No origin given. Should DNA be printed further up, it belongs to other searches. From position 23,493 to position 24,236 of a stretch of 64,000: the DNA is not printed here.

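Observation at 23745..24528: Low-GC islet with an XRE-HTH regulator and a 147-aa nuclease-like ORF, inserted between a methyltransferase gene and an ankyrin gene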

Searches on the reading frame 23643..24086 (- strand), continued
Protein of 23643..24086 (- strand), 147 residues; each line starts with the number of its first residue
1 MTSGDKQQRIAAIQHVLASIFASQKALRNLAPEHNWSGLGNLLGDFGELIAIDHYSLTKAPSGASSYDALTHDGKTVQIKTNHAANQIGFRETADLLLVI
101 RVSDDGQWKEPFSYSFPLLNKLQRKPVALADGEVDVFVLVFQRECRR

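Call 17: find_related_loci(query=A1, collection=genome_contigs, flank=6000)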
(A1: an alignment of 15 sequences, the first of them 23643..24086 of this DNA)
Query A1 (147 aa) in genome_contigs; peptide patterns used: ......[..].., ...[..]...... (x = any residue, [..] = any of these).
140 stretches matched a pattern; 43 encode a relative of the query (tblastn E <= 1e-3); 43 distinct loci.
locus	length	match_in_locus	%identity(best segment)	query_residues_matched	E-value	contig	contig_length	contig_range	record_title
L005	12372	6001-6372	77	1-124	1e-60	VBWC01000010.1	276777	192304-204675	MAG: Gammaproteobacteria bacterium isolate X1_MaxBin.010 scaffold_182, whole genome shotgun sequence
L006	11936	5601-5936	67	5-116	1e-49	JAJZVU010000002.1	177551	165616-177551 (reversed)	MAG: Proteobacteria bacterium isolate SKS5.bin70 NODE_79_length_177551_cov_5.895702, whole genome shotgun sequence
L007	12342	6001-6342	68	7-120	3e-49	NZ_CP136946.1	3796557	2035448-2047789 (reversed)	Jeongeupia wiesaeckerbachi strain A1 chromosome, complete genome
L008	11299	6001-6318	68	5-110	6e-49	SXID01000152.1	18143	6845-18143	MAG: Planctomycetia bacterium isolate F1-120-MAGs040 F1-120__c494978, whole genome shotgun sequence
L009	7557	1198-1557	63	5-124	1e-47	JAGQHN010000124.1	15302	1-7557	MAG: Trueperaceae bacterium isolate HKST-UBA01 NODE_124_length_15302_cov_5.333990, whole genome shotgun sequence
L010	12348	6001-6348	63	9-124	2e-47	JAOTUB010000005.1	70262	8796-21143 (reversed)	MAG: Gammaproteobacteria bacterium isolate 13_July_SF_Bin38 13_July_SF_Bin38_scaffold_99_c1, whole genome shotgun sequen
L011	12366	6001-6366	65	2-124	4e-47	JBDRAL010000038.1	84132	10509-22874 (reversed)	MAG: Blastocatellia bacterium NZW_1522 contig_37, whole genome shotgun sequence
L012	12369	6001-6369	61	1-125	5e-47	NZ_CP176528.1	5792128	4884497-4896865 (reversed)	Noviherbaspirillum sp. ST 5-3 chromosome, complete genome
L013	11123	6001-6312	73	7-110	9e-47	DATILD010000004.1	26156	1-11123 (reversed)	MAG TPA_asm: Methylibium sp. isolate SMAG_U15735 k141_118533, whole genome shotgun sequence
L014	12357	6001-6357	58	6-124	6e-46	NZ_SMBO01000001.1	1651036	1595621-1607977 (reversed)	Novosphingobium sp. PhB57 Ga0304884_101, whole genome shotgun sequence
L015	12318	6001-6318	70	7-112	5e-46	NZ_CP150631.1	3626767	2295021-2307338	Azonexus sp. IMCC34839 chromosome, complete genome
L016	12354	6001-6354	60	7-124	1e-44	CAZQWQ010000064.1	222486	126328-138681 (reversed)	MAG TPA_asm: uncultured Gemmatimonadaceae bacterium isolate binchicken_co165_283 genome assembly, contig: k141_387074, w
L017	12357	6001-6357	58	7-124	1e-43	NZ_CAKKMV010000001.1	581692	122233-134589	Massilia sp. Bi118, whole genome shotgun sequence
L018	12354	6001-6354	60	7-124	2e-43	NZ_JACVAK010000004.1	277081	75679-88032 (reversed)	Pseudoxanthomonas sp. PXM02 NODE_4_length_277081_cov_47.288246, whole genome shotgun sequence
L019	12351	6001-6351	53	8-124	9e-43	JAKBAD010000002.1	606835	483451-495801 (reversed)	MAG: Proteobacteria bacterium isolate ZJ1.bin8 NODE_2_length_606835_cov_5.342468, whole genome shotgun sequence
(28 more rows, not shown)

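Call 22: search_solved_structures(query=A2, max_evalue=10, show_alignments=2)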
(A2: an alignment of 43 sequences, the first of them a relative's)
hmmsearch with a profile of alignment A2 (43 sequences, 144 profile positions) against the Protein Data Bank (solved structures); distinct sequences matched with E-value up to 10: 5.
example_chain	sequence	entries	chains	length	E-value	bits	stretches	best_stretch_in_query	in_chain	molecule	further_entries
8q5m_A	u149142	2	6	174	0.00023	24.4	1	39-134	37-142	Restriction endonuclease (Eco15I)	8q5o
5me0_Y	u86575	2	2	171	0.26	14.4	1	68-138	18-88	Translation initiation factor IF-3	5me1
8q5n_A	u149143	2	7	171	0.56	13.4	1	41-81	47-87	Restriction endonuclease (NhoI)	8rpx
9rce_F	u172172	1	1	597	0.91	12.7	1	20-93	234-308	Type VI secretion system tip protein VgrG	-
9vy3_A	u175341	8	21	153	1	12.6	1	44-83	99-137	Propeptide, PepSY amd peptidase M4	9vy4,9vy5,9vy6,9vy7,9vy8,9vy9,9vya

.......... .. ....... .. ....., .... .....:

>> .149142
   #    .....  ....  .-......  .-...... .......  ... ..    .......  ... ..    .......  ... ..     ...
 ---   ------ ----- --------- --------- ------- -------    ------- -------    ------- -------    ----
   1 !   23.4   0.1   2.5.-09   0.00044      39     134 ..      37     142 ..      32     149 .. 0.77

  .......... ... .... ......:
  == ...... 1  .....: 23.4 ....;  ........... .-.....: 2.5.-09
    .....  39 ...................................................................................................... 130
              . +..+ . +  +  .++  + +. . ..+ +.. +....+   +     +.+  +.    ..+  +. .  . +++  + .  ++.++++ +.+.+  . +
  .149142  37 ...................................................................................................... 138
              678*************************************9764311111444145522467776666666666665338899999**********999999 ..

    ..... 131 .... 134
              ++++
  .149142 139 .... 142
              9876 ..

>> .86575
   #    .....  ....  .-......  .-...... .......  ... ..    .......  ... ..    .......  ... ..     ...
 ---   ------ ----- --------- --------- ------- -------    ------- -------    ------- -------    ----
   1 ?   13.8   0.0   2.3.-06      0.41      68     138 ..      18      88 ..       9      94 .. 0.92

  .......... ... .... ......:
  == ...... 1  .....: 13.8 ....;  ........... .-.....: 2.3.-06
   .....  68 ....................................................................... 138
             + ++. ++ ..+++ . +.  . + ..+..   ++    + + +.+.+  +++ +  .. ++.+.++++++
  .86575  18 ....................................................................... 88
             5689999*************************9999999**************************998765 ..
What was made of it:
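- The family profile hits Eco15I (8q5m) with E 2.3e-4, with E, D and QIK aligned (call 22).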

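Call 32: predict_structure(alignment_id=A2)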
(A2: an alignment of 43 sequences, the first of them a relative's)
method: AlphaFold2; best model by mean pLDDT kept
length: 149 residues; sequences in the alignment: 43
mean_pLDDT: 91.6   pTM: 0.84
mean pLDDT of the five models: 91.6, 91.5, 91.3, 91.2, 91.0
residues with pLDDT >= 90: 107; 70-90: 40; 50-70: 2; < 50: 0
segments of 3 or more residues with pLDDT < 50: none
pLDDT, mean of each block of 10 residues (from residue 1): 85 90 91 83 91 95 92 97 93 97 92 97 96 97 78
secondary structure, 60 per line:
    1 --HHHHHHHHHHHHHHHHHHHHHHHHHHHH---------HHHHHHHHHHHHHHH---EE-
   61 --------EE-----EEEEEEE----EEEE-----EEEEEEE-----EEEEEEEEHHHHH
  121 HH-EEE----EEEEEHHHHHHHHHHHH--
elements in order: H3-30 H40-54 E76-82 E87-90 E96-102 E108-115 H116-122 E124-126 E131-135 H136-147
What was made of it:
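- The AF2 model of the full-length relative has pLDDT 91.6 (call 32). The deletion cuts strand 108-115 and removes helix 116-122, strands 124-126 and 131-135, and the C-terminal helix of the modelled fold (call 32).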

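Call 39: fold_search(model_id=the predicted structure, library=pdb)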
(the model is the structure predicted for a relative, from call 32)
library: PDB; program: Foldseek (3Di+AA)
matches with E <= 10: 212; with E <= 0.001: 11
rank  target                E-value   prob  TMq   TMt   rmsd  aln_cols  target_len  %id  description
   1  8rpx_A                1.4e-07  1.00  0.57  0.54   7.8       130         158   20  NhoI restriction endonuclease in complex with quadruply methylated DNA target (released 2024-07-17)
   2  8q5n_B                1.4e-07  1.00  0.59  0.58   8.4       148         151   18  Apo form of restriction endonuclease NhoI. (released 2024-07-17)
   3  8q5n_A                2.5e-07  1.00  0.61  0.59   8.2       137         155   20  Apo form of restriction endonuclease NhoI. (released 2024-07-17)
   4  8rpx_B                2.7e-07  1.00  0.57  0.55   8.7       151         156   18  NhoI restriction endonuclease in complex with quadruply methylated DNA target (released 2024-07-17)
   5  8rpx_C                3.7e-07  1.00  0.55  0.52   8.8       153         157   18  NhoI restriction endonuclease in complex with quadruply methylated DNA target (released 2024-07-17)
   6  8rpx_D                4.5e-07  1.00  0.57  0.51   8.6       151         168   17  NhoI restriction endonuclease in complex with quadruply methylated DNA target (released 2024-07-17)
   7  8q5o_B                1.7e-06  1.00  0.57  0.57   8.3       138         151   17  N-terminal domain of restriction endonuclease Eco15I with tetra-methylated target DNA. (released 2024-07-17)
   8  8q5o_A                1.7e-06  1.00  0.56  0.56   9.9       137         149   20  N-terminal domain of restriction endonuclease Eco15I with tetra-methylated target DNA. (released 2024-07-17)
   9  8q5m_B                3.1e-05  1.00  0.41  0.45  11.2       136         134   18  N-terminal domain of restriction endonuclease Eco15I in the absence of DNA. (released 2024-07-17)
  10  8q5m_C                4.0e-05  1.00  0.47  0.46   9.6       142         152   16  N-terminal domain of restriction endonuclease Eco15I in the absence of DNA. (released 2024-07-17)
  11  8q5m_A                1.7e-04  1.00  0.43  0.44  10.0       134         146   16  N-terminal domain of restriction endonuclease Eco15I in the absence of DNA. (released 2024-07-17)
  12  8q5m_D                3.8e-03  1.00  0.34  0.48   9.0        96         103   17  N-terminal domain of restriction endonuclease Eco15I in the absence of DNA. (released 2024-07-17)
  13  1f0o_A                1.8e-02  0.98  0.48  0.47   9.9       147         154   14  PVUII ENDONUCLEASE/COGNATE DNA COMPLEX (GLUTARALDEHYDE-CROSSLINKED CRYSTAL) AT PH 7.5 WITH TWO CALCIUM IONS AT EACH AC (released 2000-11-06)
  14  1ni0_A                1.8e-02  0.96  0.47  0.45  10.1       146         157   14  Structure of the Y94F mutant of the restriction endonuclease PvuII (released 2003-02-04)
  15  5zyv_A                2.4e-02  0.44  0.27  0.22  14.5       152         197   14  Crystal structure of human MGME1 with single strand DNA2 and Ca2+ (released 2018-09-19)
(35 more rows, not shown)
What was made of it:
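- The Foldseek top 12 are all NhoI or Eco15I (call 39).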

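Call 45: search_protein_families(library=pfam, alignment_id=A4, max_evalue=0.00001)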
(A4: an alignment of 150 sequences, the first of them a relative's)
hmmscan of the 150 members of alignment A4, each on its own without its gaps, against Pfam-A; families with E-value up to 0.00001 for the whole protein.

A. member 1, L005:5636-5950:+ (105 aa): 3 families
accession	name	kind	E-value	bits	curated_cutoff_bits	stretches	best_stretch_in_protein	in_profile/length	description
PF13560.12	HTH_31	-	2.5e-10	41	27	1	14-69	5-57/64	Helix-turn-helix domain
PF01381.28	HTH_3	-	4.8e-10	39.8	23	1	15-72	1-54/55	Helix-turn-helix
PF12844.13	HTH_19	-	1.9e-08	34.5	30.2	1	13-70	2-55/64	Helix-turn-helix domain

B. families by the number of members that match (of 150 scanned): 141 families (the first 25 are shown)
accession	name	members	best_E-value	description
PF00239.26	Resolvase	5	2e-38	Resolvase, N terminal domain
PF00515.34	TPR_1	3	1.4e-50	Tetratricopeptide repeat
PF07719.23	TPR_2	3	2.9e-47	Tetratricopeptide repeat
PF13181.12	TPR_8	3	7e-45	Tetratricopeptide repeat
PF13431.12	TPR_17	3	5.2e-42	Tetratricopeptide repeat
PF12594.13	DUF3764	3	1.3e-37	Protein of unknown function (DUF3764)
PF13414.12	TPR_11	3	2.8e-34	TPR repeat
PF13432.12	TPR_16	3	1.5e-26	Tetratricopeptide repeat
PF13428.12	TPR_14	3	7.5e-24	Tetratricopeptide repeat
PF13371.12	TPR_9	3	1.7e-07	Tetratricopeptide repeat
PF00580.27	UvrD-helicase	2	8.1e-90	UvrD/REP helicase N-terminal domain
PF13361.12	UvrD_C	2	4.2e-73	UvrD-like helicase C-terminal domain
PF00145.23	DNA_methylase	2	1.6e-68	C-5 cytosine-specific DNA methylase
PF13365.12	Trypsin_2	2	4.8e-38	Trypsin-like peptidase domain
PF13424.12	TPR_12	2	1.6e-37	Tetratricopeptide repeat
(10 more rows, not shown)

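Call 58: find_encoding_contigs(protein=P0004, flank=4000, max_places=2)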
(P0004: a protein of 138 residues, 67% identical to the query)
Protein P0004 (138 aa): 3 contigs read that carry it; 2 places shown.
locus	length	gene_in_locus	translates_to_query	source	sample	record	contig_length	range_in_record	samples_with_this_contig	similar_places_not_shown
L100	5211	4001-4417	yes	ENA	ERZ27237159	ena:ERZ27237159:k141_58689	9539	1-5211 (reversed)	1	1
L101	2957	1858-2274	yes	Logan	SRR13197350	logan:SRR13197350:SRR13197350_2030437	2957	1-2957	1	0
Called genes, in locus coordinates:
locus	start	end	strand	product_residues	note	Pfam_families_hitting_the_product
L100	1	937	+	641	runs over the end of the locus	PF00122:E1-E2_ATPase, PF00702:Hydrolase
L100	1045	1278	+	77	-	PF09851:SHOCT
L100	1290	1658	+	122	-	-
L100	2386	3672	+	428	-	-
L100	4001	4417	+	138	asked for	PF22522:DUF6998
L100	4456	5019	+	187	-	PF13643:DUF4145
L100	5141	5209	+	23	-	?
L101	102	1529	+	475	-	PF20172:DUF6538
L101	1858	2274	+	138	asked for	PF22522:DUF6998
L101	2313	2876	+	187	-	PF13643:DUF4145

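Call 59: find_encoding_contigs(protein=P0009, flank=4000, max_places=2)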
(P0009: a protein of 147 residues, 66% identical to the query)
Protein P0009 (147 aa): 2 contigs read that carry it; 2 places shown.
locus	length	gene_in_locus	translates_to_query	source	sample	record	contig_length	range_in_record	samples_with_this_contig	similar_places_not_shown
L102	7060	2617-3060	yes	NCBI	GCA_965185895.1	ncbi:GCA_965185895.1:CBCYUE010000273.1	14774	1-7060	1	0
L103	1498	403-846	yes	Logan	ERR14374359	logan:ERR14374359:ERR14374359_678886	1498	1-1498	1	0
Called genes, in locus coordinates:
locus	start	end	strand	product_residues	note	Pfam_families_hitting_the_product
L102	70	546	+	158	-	-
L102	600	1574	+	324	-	PF16912:Glu_dehyd_C, PF00107:ADH_zinc_N, PF13602:ADH_zinc_N_2 (weak)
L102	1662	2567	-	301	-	PF00565:SNase (weak)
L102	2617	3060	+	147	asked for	PF22522:DUF6998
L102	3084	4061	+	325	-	PF01073:3Beta_HSD, PF01370:Epimerase, PF04321:RmlD_sub_bind, PF07993:NAD_binding_4, PF16363:GDP_Man_Dehyd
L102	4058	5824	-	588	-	PF14559:TPR_19 (faint), PF00515:TPR_1 (faint), PF07719:TPR_2 (faint), PF13424:TPR_12, PF13424:TPR_12, PF17874:TPR_MalT, PF13424:TPR_12, PF00990:GGDEF, +7 more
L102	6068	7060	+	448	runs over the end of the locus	PF00082:Peptidase_S8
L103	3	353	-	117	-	?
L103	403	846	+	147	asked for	PF22522:DUF6998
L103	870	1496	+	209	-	?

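Call 73: predict_structure(alignment_id=A1)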
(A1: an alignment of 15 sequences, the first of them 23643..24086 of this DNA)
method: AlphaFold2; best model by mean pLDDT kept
length: 147 residues; sequences in the alignment: 15
mean_pLDDT: 79.3   pTM: 0.70
mean pLDDT of the five models: 79.3, 78.0, 77.5, 76.7, 72.6
residues with pLDDT >= 90: 23; 70-90: 86; 50-70: 36; < 50: 2
segments of 3 or more residues with pLDDT < 50: none
pLDDT, mean of each block of 10 residues (from residue 1): 83 85 87 79 84 90 89 92 71 83 81 73 57 64 68
secondary structure, 60 per line:
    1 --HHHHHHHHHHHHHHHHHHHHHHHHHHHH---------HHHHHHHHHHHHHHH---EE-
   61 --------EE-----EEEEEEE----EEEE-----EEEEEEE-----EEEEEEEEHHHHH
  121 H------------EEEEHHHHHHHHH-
elements in order: H3-30 H40-54 E76-82 E87-90 E96-102 E108-115 H116-121 E134-137 H138-146
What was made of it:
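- The replacement tail is the antisense of another gene and is modelled with low confidence (call 73).
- Tried and rejected: The AF2 model of the truncated ORF (call 73) copies the family fold through its alignment.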
